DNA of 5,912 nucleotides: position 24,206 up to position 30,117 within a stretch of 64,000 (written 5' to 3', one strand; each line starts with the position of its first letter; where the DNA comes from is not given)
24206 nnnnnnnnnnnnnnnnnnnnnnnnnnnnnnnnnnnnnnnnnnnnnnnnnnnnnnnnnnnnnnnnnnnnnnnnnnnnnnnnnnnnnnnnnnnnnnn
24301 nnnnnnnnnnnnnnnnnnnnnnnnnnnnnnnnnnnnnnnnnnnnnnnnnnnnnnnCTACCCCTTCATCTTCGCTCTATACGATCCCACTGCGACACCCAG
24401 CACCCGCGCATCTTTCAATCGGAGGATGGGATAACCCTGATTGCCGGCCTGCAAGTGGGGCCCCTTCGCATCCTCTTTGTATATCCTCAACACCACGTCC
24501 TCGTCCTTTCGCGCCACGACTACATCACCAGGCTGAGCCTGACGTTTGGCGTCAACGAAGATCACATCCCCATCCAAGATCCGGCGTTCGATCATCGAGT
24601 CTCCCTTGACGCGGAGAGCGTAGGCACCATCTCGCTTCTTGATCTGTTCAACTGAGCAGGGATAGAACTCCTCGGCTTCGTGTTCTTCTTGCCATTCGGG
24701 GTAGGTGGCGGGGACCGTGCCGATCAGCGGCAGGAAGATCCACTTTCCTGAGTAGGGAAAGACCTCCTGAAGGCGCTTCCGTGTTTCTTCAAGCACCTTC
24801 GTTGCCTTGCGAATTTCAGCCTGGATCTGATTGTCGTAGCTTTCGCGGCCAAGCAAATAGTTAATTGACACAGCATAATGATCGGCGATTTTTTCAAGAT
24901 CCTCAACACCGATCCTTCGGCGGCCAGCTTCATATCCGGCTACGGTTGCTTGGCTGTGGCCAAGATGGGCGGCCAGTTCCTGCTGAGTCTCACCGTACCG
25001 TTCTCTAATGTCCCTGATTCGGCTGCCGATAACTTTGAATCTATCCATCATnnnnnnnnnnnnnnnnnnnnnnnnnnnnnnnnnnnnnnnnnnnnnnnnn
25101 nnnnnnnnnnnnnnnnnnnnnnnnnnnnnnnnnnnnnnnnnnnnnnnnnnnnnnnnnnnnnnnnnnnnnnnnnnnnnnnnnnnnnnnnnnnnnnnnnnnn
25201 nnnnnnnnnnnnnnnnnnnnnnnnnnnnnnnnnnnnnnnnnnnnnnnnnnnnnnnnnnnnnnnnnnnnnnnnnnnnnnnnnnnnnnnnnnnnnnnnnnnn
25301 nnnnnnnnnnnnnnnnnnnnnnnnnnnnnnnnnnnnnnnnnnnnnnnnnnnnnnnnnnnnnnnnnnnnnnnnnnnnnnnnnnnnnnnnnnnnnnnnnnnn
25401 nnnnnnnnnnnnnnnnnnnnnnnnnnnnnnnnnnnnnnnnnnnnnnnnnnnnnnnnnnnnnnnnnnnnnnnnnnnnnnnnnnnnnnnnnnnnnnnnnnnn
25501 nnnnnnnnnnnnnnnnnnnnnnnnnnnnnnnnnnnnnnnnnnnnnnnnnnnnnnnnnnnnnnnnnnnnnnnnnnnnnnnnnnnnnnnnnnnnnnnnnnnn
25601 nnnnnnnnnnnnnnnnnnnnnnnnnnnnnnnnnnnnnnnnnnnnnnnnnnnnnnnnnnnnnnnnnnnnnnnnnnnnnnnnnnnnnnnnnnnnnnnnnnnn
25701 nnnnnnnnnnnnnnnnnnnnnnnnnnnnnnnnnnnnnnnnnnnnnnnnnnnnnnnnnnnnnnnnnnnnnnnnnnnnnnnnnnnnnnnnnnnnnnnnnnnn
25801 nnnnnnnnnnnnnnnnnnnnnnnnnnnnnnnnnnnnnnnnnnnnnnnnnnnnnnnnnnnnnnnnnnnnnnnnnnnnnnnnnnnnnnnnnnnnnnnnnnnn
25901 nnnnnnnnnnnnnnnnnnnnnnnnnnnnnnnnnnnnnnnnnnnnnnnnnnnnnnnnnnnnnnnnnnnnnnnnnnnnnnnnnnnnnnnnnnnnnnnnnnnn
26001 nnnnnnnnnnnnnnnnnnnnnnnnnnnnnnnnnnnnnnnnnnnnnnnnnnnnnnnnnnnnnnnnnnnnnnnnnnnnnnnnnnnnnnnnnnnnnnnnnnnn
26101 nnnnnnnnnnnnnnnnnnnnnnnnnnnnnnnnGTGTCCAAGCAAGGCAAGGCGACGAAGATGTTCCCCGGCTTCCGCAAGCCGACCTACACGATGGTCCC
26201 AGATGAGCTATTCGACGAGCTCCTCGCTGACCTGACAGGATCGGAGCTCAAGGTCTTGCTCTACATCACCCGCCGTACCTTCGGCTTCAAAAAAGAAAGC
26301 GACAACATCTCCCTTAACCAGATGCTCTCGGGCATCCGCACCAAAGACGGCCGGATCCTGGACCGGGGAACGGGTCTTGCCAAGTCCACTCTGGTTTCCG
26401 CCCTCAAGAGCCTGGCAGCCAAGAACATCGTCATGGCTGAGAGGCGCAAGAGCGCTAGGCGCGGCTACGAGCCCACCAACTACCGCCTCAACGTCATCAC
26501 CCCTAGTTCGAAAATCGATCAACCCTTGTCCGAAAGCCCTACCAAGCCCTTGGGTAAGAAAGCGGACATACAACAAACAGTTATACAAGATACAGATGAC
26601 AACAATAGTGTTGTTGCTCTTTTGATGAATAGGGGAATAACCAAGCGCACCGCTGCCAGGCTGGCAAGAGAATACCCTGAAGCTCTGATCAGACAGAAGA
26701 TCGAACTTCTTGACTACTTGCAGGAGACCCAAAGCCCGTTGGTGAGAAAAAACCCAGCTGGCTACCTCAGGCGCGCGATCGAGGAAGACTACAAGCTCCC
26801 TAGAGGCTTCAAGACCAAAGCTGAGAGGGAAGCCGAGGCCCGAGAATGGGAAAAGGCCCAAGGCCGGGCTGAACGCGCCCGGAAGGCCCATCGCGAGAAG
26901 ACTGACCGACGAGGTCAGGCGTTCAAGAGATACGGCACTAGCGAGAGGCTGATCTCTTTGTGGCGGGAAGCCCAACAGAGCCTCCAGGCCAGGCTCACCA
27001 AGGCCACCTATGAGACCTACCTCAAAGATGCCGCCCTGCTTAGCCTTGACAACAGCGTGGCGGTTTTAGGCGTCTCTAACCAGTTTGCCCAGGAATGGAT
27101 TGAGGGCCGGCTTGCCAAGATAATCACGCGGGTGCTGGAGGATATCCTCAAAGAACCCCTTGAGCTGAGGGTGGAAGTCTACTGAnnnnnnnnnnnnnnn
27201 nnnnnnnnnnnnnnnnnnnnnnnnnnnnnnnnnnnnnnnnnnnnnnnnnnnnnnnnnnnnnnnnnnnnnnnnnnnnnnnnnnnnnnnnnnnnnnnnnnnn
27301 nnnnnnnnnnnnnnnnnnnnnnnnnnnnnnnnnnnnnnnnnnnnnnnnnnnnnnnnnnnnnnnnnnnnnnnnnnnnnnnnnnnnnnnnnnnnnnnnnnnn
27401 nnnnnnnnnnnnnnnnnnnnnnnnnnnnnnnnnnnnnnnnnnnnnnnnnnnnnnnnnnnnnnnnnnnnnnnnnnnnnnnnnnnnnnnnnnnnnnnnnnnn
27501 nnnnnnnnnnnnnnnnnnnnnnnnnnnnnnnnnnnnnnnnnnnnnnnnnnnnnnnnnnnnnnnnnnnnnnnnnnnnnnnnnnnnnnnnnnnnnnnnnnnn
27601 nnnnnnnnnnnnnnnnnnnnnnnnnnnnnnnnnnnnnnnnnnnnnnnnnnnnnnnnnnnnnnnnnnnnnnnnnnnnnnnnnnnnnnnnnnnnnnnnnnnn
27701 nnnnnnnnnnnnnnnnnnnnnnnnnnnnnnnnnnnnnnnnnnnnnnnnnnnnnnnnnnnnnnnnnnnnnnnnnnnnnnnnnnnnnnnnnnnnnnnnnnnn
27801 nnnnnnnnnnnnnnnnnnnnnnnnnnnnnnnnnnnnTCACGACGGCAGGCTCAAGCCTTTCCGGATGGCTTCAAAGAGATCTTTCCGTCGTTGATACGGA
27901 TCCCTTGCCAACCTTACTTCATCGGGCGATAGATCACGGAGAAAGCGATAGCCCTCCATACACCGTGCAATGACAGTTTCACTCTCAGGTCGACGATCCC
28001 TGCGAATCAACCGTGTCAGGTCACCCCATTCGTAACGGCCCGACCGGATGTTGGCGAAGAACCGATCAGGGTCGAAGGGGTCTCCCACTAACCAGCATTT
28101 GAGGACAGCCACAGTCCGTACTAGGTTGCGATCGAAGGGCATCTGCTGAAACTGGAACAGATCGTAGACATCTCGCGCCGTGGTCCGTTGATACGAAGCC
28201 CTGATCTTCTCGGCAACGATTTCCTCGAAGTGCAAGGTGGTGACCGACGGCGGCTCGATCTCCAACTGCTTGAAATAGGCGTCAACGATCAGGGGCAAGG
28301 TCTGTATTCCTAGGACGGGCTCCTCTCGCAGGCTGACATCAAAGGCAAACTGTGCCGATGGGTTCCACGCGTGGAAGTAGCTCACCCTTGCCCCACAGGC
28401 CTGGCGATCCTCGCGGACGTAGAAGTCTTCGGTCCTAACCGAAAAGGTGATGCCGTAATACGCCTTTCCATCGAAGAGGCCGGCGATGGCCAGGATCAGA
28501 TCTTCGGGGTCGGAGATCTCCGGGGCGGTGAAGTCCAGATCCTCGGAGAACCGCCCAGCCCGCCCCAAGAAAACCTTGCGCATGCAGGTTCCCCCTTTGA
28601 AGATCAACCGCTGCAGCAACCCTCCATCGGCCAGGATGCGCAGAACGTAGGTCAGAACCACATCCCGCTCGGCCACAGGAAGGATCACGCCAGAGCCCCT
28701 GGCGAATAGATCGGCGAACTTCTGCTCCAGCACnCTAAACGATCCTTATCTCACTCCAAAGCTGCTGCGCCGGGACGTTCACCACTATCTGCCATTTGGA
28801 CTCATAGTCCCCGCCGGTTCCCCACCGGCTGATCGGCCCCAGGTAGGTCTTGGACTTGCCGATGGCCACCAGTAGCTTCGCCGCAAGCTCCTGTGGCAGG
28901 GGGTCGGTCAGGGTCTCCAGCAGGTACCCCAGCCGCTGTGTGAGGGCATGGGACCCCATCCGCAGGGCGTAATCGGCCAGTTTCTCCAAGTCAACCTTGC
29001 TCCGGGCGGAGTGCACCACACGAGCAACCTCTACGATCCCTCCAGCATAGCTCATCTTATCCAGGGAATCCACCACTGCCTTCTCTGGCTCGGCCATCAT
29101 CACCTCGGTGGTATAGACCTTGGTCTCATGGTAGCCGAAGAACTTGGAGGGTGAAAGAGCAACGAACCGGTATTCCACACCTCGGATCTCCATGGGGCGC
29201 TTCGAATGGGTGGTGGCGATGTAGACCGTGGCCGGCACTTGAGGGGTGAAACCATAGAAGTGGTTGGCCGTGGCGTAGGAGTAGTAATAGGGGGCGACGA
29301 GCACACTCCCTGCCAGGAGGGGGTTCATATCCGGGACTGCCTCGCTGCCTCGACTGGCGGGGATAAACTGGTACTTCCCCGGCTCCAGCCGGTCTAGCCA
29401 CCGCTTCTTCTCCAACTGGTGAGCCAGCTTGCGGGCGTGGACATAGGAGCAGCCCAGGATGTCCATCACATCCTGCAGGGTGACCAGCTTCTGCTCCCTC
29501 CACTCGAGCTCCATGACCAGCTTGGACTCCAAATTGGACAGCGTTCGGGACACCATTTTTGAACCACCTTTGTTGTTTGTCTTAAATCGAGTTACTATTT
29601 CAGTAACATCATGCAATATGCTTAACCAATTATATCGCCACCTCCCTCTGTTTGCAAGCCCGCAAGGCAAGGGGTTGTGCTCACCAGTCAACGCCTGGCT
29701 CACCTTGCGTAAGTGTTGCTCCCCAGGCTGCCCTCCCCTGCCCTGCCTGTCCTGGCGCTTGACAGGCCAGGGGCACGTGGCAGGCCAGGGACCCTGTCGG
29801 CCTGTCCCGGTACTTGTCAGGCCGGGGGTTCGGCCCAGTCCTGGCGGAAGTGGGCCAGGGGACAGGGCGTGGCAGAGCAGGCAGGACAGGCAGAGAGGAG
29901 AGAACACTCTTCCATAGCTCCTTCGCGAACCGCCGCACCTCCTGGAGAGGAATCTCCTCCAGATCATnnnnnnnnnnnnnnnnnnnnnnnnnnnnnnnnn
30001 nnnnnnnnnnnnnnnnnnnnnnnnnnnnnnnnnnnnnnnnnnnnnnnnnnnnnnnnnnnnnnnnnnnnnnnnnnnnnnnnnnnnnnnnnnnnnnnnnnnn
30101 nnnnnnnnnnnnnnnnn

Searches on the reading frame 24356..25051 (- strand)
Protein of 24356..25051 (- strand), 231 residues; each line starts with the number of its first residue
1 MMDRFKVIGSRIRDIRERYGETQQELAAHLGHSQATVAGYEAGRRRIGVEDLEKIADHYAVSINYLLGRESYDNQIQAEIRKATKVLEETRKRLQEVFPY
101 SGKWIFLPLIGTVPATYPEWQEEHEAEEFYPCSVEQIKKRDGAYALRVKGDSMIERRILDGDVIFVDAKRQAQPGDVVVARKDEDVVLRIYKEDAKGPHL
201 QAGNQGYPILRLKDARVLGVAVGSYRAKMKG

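Call 97: search_protein_families(library=pfam, proteins=[window:24356-25051:-], max_evalue=0.0001)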
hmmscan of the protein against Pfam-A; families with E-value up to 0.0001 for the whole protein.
window:24356-25051:- (231 aa): 4 families
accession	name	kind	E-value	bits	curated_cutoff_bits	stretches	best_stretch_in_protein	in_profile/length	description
PF00717.28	Peptidase_S24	-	2.7e-22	79.1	23.3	1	108-222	1-116/116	Peptidase S24-like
PF01381.28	HTH_3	-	9.1e-13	48.5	23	1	12-66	1-55/55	Helix-turn-helix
PF13560.12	HTH_31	-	4e-11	43.5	27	1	8-62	2-57/64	Helix-turn-helix domain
PF12844.13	HTH_19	-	1.7e-06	28.3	30.2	1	9-67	1-59/64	Helix-turn-helix domain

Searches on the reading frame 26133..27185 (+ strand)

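Call 97: search_protein_families(library=pfam, proteins=[window:26133-27185:+], max_evalue=0.0001)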
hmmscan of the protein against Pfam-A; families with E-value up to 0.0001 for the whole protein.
window:26133-27185:+ (350 aa): 2 families
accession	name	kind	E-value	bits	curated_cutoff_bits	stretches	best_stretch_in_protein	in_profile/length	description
PF11638.13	DnaA_N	-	1.4e-12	47.5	24.6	1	275-335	2-63/65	DnaA N-terminal domain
PF04492.19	Phage_rep_O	-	5.9e-11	43.2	28.7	1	19-107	9-86/95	Bacteriophage replication protein O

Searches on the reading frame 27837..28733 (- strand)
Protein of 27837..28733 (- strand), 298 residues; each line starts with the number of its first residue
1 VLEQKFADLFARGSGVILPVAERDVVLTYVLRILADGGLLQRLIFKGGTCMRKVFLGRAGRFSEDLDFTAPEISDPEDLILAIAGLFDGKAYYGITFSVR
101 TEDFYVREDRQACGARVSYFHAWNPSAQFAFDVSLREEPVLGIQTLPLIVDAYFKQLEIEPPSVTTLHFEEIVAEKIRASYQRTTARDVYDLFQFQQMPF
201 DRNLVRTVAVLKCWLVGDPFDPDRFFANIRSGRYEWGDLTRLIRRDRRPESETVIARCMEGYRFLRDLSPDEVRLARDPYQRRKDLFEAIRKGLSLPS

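Call 97: search_protein_families(library=pfam, proteins=[window:27837-28733:-], max_evalue=0.0001)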
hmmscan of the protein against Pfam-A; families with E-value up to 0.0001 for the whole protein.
window:27837-28733:- (298 aa): 1 family
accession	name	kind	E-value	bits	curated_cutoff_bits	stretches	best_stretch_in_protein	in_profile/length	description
PF08843.17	AbiEii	-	2e-25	90.6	22.5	1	32-211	4-184/238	Nucleotidyl transferase AbiEii toxin, Type IV TA system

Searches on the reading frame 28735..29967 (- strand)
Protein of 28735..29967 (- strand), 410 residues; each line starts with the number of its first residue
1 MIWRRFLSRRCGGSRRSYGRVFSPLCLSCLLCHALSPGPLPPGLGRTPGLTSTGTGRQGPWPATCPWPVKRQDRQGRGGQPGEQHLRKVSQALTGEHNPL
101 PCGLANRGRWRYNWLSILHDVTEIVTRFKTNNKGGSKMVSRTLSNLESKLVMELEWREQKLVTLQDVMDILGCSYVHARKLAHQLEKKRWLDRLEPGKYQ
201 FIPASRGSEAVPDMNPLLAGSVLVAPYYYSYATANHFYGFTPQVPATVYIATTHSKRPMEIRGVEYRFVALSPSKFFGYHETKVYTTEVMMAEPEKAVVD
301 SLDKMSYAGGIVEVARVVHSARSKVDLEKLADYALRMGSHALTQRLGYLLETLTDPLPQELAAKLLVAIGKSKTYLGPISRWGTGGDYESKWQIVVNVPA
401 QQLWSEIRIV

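Call 97: search_protein_families(library=pfam, proteins=[window:28735-29967:-], max_evalue=0.0001)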
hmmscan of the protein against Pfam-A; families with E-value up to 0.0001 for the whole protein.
window:28735-29967:- (410 aa): 1 family
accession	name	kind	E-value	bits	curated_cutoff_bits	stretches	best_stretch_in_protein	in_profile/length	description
PF09407.15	AbiEi_1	-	8.2e-07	29.8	22.2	1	221-351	12-141/142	AbiEi antitoxin C-terminal domain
